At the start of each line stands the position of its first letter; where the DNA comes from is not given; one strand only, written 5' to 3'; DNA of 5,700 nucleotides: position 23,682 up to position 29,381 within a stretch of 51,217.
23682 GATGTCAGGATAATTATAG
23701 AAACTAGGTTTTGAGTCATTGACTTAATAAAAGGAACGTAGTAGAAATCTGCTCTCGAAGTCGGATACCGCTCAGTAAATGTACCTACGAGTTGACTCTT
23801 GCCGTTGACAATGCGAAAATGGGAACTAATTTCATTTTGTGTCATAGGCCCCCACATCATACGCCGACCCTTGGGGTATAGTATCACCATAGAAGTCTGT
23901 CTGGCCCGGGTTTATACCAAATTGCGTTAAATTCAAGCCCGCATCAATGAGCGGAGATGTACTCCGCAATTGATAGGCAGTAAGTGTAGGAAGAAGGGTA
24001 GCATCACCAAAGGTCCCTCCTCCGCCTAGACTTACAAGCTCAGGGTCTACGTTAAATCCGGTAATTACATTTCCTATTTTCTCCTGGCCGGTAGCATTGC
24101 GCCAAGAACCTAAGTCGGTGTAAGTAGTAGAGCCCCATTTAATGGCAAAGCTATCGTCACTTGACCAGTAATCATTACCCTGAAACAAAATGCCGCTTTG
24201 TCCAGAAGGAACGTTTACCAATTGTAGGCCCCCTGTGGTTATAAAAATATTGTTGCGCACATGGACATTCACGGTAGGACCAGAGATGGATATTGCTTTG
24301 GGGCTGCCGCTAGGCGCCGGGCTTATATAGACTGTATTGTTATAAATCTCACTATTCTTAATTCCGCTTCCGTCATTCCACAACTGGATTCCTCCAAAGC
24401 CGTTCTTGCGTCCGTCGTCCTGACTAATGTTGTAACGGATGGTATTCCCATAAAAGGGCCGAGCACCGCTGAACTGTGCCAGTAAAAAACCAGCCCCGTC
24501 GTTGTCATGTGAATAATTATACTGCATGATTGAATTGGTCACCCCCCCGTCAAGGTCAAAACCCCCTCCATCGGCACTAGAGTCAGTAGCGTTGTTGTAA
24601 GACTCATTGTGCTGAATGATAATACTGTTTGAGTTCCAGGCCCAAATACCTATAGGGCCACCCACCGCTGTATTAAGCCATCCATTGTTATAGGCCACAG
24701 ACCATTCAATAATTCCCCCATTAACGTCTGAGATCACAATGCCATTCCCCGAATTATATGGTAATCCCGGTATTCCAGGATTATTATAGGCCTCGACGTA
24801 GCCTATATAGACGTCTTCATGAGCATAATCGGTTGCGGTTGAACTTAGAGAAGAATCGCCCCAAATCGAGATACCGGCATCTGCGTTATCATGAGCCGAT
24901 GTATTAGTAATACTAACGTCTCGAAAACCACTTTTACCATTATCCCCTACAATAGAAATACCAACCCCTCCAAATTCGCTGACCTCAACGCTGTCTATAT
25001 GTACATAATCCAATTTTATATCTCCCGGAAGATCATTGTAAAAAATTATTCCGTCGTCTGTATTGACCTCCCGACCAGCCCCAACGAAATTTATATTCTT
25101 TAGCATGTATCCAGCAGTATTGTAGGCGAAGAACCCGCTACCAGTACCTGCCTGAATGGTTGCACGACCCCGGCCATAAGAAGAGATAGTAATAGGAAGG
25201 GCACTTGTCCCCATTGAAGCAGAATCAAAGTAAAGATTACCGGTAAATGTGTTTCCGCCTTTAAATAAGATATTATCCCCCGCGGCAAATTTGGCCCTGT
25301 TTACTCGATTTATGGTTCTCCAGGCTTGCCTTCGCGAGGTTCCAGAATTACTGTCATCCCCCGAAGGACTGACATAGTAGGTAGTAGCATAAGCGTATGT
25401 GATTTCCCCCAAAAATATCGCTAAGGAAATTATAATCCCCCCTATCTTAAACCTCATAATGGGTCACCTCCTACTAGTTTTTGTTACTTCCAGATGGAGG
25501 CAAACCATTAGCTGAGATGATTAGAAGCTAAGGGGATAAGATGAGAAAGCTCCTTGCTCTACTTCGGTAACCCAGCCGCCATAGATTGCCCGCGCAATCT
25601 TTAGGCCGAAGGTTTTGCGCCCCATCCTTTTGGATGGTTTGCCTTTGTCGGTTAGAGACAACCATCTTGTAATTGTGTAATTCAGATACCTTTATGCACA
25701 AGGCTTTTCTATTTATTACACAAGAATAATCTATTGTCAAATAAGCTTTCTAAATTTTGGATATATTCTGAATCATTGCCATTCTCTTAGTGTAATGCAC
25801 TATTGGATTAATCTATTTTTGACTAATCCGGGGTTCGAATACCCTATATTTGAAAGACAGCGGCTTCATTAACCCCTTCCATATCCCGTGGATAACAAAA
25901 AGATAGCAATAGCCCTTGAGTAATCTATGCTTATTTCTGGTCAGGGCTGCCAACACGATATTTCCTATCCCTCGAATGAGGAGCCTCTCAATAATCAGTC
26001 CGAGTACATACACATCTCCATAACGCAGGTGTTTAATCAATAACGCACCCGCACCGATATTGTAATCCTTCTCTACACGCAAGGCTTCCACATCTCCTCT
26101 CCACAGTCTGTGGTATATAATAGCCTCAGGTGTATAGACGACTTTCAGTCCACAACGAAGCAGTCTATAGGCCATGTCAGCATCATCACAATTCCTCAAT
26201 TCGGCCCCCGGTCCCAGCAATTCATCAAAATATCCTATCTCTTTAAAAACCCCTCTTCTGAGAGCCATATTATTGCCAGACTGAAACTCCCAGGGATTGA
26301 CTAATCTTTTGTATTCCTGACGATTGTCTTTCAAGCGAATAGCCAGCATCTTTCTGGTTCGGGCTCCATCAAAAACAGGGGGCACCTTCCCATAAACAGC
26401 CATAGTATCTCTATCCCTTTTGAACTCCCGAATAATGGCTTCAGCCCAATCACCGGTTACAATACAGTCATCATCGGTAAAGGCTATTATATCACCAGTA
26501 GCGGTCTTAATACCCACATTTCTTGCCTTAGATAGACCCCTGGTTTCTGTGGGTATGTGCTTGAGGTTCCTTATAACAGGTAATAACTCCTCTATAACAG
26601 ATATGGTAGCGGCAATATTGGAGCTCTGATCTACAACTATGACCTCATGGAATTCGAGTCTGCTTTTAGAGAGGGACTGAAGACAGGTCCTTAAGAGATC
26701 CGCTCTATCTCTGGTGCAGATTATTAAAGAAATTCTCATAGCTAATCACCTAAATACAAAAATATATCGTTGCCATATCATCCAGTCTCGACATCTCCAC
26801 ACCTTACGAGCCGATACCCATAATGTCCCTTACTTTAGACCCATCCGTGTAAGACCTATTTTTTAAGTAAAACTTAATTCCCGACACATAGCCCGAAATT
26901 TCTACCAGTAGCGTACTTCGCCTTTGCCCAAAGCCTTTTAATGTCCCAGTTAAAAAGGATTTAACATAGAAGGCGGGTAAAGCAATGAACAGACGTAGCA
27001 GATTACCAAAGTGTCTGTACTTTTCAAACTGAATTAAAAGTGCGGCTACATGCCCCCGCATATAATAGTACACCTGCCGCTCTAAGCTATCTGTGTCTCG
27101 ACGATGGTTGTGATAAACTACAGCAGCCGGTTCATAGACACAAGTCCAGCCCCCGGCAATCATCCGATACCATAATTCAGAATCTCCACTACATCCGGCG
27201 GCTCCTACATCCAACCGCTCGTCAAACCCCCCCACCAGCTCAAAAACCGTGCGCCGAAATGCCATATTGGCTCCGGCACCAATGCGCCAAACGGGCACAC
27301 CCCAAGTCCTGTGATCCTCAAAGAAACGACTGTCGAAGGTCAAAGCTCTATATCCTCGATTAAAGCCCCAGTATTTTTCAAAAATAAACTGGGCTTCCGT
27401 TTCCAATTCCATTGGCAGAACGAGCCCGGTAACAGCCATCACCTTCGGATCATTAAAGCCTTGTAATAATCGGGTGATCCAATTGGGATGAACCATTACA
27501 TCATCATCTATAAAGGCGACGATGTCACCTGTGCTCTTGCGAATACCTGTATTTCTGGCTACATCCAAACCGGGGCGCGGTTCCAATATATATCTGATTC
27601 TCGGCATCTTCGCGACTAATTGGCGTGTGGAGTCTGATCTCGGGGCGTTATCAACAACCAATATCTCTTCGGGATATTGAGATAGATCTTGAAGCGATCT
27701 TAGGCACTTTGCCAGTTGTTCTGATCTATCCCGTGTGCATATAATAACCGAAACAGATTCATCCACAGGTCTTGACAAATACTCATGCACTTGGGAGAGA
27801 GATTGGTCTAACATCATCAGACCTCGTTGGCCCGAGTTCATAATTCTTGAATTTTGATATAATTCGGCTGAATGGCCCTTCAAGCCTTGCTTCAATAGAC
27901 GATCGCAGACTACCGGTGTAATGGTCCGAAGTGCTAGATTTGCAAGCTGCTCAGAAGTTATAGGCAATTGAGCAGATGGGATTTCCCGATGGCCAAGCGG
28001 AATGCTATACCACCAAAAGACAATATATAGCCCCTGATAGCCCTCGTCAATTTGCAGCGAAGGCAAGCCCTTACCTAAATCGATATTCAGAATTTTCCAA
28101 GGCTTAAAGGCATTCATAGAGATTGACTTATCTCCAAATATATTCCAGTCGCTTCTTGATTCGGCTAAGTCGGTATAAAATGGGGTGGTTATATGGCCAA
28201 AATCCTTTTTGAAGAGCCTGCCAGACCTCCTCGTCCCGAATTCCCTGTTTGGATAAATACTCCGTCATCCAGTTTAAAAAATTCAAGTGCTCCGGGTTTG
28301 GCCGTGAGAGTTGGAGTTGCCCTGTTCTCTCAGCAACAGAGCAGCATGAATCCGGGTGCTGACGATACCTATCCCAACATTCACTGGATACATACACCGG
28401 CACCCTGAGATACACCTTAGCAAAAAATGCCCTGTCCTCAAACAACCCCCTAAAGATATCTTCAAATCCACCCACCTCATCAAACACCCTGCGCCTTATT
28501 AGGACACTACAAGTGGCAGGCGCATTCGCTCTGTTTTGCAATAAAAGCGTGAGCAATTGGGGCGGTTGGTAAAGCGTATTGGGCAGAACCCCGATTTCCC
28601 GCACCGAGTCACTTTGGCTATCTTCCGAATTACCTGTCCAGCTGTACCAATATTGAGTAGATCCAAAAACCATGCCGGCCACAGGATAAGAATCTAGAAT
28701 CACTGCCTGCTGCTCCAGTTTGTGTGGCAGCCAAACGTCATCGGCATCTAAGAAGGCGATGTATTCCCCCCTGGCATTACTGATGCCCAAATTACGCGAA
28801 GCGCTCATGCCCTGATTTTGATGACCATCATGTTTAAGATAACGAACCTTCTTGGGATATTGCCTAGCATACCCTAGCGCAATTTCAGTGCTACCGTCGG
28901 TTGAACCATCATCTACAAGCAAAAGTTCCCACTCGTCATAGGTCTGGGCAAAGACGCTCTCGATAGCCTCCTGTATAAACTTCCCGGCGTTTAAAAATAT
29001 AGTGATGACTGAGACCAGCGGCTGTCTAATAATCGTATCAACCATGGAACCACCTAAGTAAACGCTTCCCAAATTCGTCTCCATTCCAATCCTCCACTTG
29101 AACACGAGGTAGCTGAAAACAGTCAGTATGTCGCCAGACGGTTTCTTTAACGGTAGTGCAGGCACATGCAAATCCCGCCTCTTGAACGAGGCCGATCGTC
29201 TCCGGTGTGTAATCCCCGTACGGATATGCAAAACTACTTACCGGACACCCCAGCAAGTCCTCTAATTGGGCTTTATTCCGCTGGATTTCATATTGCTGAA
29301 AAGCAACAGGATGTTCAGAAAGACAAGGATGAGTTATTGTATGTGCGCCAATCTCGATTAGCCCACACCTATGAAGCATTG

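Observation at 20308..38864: Candidate undescribed system: ABC-exported, de-N-acetylated, methylated glycan with its own c-di-GMP-gated secreted glycanase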

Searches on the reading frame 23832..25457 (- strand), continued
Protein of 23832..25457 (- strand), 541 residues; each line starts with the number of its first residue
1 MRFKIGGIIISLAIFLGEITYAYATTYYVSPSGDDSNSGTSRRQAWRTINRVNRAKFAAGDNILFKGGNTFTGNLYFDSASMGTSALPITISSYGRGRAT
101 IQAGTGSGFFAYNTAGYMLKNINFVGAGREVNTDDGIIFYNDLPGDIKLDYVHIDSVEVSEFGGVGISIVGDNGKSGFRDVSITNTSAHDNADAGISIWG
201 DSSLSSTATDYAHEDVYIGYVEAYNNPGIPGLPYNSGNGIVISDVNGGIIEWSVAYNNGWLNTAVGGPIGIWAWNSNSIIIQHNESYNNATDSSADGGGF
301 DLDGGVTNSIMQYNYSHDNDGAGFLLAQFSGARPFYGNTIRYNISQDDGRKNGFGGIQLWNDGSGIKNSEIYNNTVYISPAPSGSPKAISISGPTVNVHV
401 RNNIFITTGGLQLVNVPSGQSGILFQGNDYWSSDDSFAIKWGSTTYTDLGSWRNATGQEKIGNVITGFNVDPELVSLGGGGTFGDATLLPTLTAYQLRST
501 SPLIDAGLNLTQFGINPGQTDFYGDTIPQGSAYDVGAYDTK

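Call 70: find_encoding_contigs(protein=P0107, flank=8000, max_places=1)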
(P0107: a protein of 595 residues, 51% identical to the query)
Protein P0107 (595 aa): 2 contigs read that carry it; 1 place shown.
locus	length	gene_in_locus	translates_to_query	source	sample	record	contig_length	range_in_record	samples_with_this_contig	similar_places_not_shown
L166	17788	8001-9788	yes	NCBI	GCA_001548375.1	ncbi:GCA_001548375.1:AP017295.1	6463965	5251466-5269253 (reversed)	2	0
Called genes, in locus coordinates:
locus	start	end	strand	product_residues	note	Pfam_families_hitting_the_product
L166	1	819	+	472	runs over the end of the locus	-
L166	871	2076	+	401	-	PF13439:Glyco_transf_4, PF13579:Glyco_trans_4_4, PF00534:Glycos_transf_1, PF13692:Glyco_trans_1_4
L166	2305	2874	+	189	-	PF02698:DUF218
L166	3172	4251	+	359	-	PF00535:Glycos_transf_2, PF10111:Glyco_tranf_2_2, PF13506:Glyco_transf_21, PF13641:Glyco_tranf_2_3, PF13632:Glyco_trans_2_3, PF02709:Glyco_transf_7C (weak)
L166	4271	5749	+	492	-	PF00890:FAD_binding_2 (weak), PF01266:DAO (weak), PF01494:FAD_binding_3 (weak), PF01593:Amino_oxidase, PF01946:Thi4 (faint), PF03486:HI0933_like (faint), PF12831:FAD_oxidored (faint), PF13450:NAD_binding_8, +1 more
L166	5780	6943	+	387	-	PF09594:GT87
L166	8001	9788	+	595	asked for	PF13229:Beta_helix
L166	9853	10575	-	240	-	PF13578:Methyltransf_24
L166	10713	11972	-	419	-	PF00005:ABC_tran, PF13304:AAA_21 (faint), PF14524:Wzt_C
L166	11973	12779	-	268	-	PF01061:ABC2_membrane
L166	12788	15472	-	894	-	PF00535:Glycos_transf_2, PF13641:Glyco_tranf_2_3, PF00535:Glycos_transf_2, PF13641:Glyco_tranf_2_3, PF13632:Glyco_trans_2_3 (weak)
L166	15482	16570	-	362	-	PF00535:Glycos_transf_2, PF10111:Glyco_tranf_2_2, PF13506:Glyco_transf_21, PF13641:Glyco_tranf_2_3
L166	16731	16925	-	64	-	-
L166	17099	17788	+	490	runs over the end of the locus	PF01523:PmbA_TldD_1st (weak), PF19289:PmbA_TldD_3rd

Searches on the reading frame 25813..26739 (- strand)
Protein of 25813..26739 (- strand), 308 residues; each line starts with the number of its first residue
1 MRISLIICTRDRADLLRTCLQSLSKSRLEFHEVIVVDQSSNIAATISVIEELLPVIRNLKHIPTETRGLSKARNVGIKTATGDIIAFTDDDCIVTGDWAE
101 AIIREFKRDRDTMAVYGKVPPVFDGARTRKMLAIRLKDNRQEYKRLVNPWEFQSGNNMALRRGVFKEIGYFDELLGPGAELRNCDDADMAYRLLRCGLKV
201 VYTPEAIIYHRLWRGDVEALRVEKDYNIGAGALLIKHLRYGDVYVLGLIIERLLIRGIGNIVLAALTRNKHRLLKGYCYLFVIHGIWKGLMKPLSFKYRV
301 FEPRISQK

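Call 5: search_protein_families(library=pfam, proteins=[window:25813-26739:-], max_evalue=0.001)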
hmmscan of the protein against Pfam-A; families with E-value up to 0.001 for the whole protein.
window:25813-26739:- (308 aa): 5 families
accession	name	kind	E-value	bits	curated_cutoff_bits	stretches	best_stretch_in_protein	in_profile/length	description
PF00535.33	Glycos_transf_2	-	1.9e-25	90.2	23.3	1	4-169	1-168/168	Glycosyl transferase family 2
PF13641.12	Glyco_tranf_2_3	-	5.2e-14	53.2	27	1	3-210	3-211/230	Glycosyltransferase like family 2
PF10111.15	Glyco_tranf_2_2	-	6.9e-13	49.1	27.3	1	29-209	28-215/276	Glycosyltransferase like family 2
PF13506.12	Glyco_transf_21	-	0.00014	21.9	21.7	1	76-207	25-151/174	Glycosyl transferase family 21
PF13632.12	Glyco_trans_2_3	-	0.00049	20.4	27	1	85-210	2-123/198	Glycosyl transferase family group 2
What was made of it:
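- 25813..26739 (-): GT2e, last gene of the main operon. PF00535, 90 bits (call 5).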

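Call 26: search_protein_families(library=ncbifam, proteins=[window:25813-26739:-], max_evalue=0.001)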
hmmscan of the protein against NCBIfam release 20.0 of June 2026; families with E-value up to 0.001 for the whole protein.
window:25813-26739:- (308 aa): 14 families
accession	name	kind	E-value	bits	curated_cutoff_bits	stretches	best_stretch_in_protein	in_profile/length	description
TIGR03965.1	mycofact_glyco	equivalog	4e-28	98.5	280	1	3-238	76-308/467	mycofactocin biosynthesis glycosyltransferase MftF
NF041875.1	EPS_EpsD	equivalog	1.1e-25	90.8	370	1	3-213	1-209/325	exopolysaccharide biosynthesis glycosyltransferase EpsD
NF041394.1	GtaseAglG_Halo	equivalog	1.9e-23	83.2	440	1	1-214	1-221/304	glucosyl-dolichyl phosphate glucuronosyltransferase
NF038299.1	EPS_HpsN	equivalog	2.2e-19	69.6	425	1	2-210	2-220/317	hormogonium polysaccharide biosynthesis glycosyltransferase HpsN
NF038302.1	EPS_HpsE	equivalog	4.2e-16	58.8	300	1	2-226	2-233/307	hormogonium polysaccharide biosynthesis glycosyltransferase HpsE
NF007482.0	PRK10073.1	equivalog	1.9e-12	46.9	423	1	2-97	7-101/334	glycosyltransferase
TIGR04283.1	glyco_like_mftF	equivalog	2.1e-09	37.3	182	1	3-173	1-156/221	TIGR04283 family arsenosugar biosynthesis glycosyltransferase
TIGR03937.1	PgaC_IcaA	equivalog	2.3e-08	33.4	422.3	1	3-172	47-219/407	poly-beta-1,6-N-acetyl-D-glucosamine synthase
NF050050.1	ProtGlycPglI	equivalog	1.3e-07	31.4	500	1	2-104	3-106/306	GalNAc(5)-diNAcBac-PP-undecaprenol beta-1,3-glucosyltransferase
TIGR04440.1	glyco_TIGR04440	domain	3e-07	30.4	70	1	3-119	2-119/215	TIGR00180 family glycosyltransferase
TIGR01556.1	rhamnosyltran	subfamily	2.1e-06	27.1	200.55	1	29-214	20-204/281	rhamnosyltransferase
TIGR03111.1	glyc2_xrt_Gpos1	hypoth_equivalog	1e-05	24.5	363.95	1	3-137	51-187/439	TIGR03111 family XrtG-associated glycosyltransferase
TIGR04009.1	wcaE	equivalog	0.00011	21.6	369.2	1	19-118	22-118/248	colanic acid biosynthesis glycosyltransferase WcaE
NF047683.1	TeichurnBiosyTuaG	equivalog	0.00012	21.8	400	1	3-97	8-102/252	teichuronic acid biosynthesis protein TuaG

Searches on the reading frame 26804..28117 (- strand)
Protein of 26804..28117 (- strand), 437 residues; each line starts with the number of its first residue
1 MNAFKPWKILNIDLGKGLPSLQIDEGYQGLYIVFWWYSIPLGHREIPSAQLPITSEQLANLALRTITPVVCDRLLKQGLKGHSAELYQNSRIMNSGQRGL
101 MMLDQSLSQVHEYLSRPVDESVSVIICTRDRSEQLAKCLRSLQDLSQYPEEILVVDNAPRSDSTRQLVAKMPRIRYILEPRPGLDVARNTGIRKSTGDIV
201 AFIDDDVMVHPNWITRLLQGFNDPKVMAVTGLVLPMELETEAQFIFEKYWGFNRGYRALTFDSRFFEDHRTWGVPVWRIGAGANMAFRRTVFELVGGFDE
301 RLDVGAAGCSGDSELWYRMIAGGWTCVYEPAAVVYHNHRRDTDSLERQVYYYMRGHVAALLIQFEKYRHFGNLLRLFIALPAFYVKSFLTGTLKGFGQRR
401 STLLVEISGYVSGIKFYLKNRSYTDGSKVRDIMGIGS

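Call 5: search_protein_families(library=pfam, proteins=[window:26804-28117:-], max_evalue=0.001)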
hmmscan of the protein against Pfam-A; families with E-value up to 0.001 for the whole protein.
window:26804-28117:- (437 aa): 5 families
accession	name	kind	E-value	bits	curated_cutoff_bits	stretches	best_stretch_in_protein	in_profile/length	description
PF00535.33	Glycos_transf_2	-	8.8e-27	94.5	23.3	1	123-292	1-164/168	Glycosyl transferase family 2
PF13641.12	Glyco_tranf_2_3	-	1.9e-20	74.3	27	1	122-348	3-223/230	Glycosyltransferase like family 2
PF13632.12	Glyco_trans_2_3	-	5.2e-10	39.9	27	1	199-373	1-153/198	Glycosyl transferase family group 2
PF13506.12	Glyco_transf_21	-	1.1e-07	31.9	21.7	1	190-300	24-122/174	Glycosyl transferase family 21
PF10111.15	Glyco_tranf_2_2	-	3.7e-07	30.4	27.3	1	123-339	1-219/276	Glycosyltransferase like family 2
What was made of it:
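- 26804..28117 (-): GT2d, with a 120-aa N-terminal extension. PF00535, 94 bits (call 5).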

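Call 26: search_protein_families(library=ncbifam, proteins=[window:26804-28117:-], max_evalue=0.001)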
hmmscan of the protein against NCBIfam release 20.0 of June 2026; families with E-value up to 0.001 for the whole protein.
window:26804-28117:- (437 aa): 17 families
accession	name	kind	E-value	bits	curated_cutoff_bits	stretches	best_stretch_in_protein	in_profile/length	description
TIGR03965.1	mycofact_glyco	equivalog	2.5e-40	138.8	280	1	102-380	57-318/467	mycofactocin biosynthesis glycosyltransferase MftF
NF041875.1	EPS_EpsD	equivalog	3.2e-26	92.5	370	1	122-352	1-223/325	exopolysaccharide biosynthesis glycosyltransferase EpsD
NF041394.1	GtaseAglG_Halo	equivalog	2.1e-22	79.8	440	1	121-337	2-216/304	glucosyl-dolichyl phosphate glucuronosyltransferase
NF038299.1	EPS_HpsN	equivalog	5.5e-21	74.9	425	1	121-360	2-251/317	hormogonium polysaccharide biosynthesis glycosyltransferase HpsN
NF038302.1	EPS_HpsE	equivalog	1.2e-16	60.6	300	1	122-337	3-223/307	hormogonium polysaccharide biosynthesis glycosyltransferase HpsE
NF007482.0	PRK10073.1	equivalog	8e-11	41.5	423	1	120-219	6-108/334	glycosyltransferase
TIGR04283.1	glyco_like_mftF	equivalog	1.5e-09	37.8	182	1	122-253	1-126/221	TIGR04283 family arsenosugar biosynthesis glycosyltransferase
TIGR03937.1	PgaC_IcaA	equivalog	2.7e-09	36.5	422.3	1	117-231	42-161/407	poly-beta-1,6-N-acetyl-D-glucosamine synthase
NF050050.1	ProtGlycPglI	equivalog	9.3e-09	35.1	500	1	121-221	3-108/306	GalNAc(5)-diNAcBac-PP-undecaprenol beta-1,3-glucosyltransferase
TIGR03111.1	glyc2_xrt_Gpos1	hypoth_equivalog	3.7e-08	32.6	363.95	1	121-236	50-172/439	TIGR03111 family XrtG-associated glycosyltransferase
TIGR04242.1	nodulat_NodC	equivalog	5.4e-08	32.2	550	1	117-233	45-168/395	chitooligosaccharide synthase NodC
NF047683.1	TeichurnBiosyTuaG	equivalog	2.5e-07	30.6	400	1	119-219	5-109/252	teichuronic acid biosynthesis protein TuaG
NF010496.0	PRK13915.1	equivalog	1.7e-05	24.1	262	1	111-231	22-153/307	glucosyl-3-phosphoglycerate synthase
TIGR03472.1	HpnI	equivalog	5.6e-05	22.1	310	1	197-300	127-220/373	bacteriohopanetetrol glucosamine biosynthesis glycosyltransferase HpnI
TIGR01556.1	rhamnosyltran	subfamily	0.00048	19.4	200.55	1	141-228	13-105/281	rhamnosyltransferase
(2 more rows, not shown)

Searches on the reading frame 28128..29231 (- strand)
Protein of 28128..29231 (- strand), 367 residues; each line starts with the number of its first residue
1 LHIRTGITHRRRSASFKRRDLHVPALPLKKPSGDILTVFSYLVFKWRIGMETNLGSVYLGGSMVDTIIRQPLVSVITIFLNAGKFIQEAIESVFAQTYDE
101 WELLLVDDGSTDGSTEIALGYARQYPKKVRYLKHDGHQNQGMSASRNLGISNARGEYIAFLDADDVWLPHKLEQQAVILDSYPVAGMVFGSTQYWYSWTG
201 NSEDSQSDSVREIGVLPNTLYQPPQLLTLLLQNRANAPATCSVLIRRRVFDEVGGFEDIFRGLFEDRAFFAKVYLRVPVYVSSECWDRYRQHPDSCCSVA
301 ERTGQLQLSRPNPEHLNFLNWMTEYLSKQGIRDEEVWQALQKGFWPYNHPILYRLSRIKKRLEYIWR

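Call 5: search_protein_families(library=pfam, proteins=[window:28128-29231:-], max_evalue=0.001)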
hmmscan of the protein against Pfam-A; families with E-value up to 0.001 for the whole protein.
window:28128-29231:- (367 aa): 4 families
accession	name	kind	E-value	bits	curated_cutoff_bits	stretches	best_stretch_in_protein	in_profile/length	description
PF00535.33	Glycos_transf_2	-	7.5e-34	117.5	23.3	1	74-252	1-166/168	Glycosyl transferase family 2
PF10111.15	Glyco_tranf_2_2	-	2e-21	77.1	27.3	1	75-280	3-206/276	Glycosyltransferase like family 2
PF13641.12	Glyco_tranf_2_3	-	1e-09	39.2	27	1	73-258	3-179/230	Glycosyltransferase like family 2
PF13704.12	Glyco_tranf_2_4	-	0.00012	23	27.5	1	96-166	15-83/98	Glycosyl transferase family 2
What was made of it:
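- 28128..29231 (-): GT2c. The true start is probably near 29045-29084. PF00535, 117 bits, beginning at residue 74 of the ORF (call 5).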
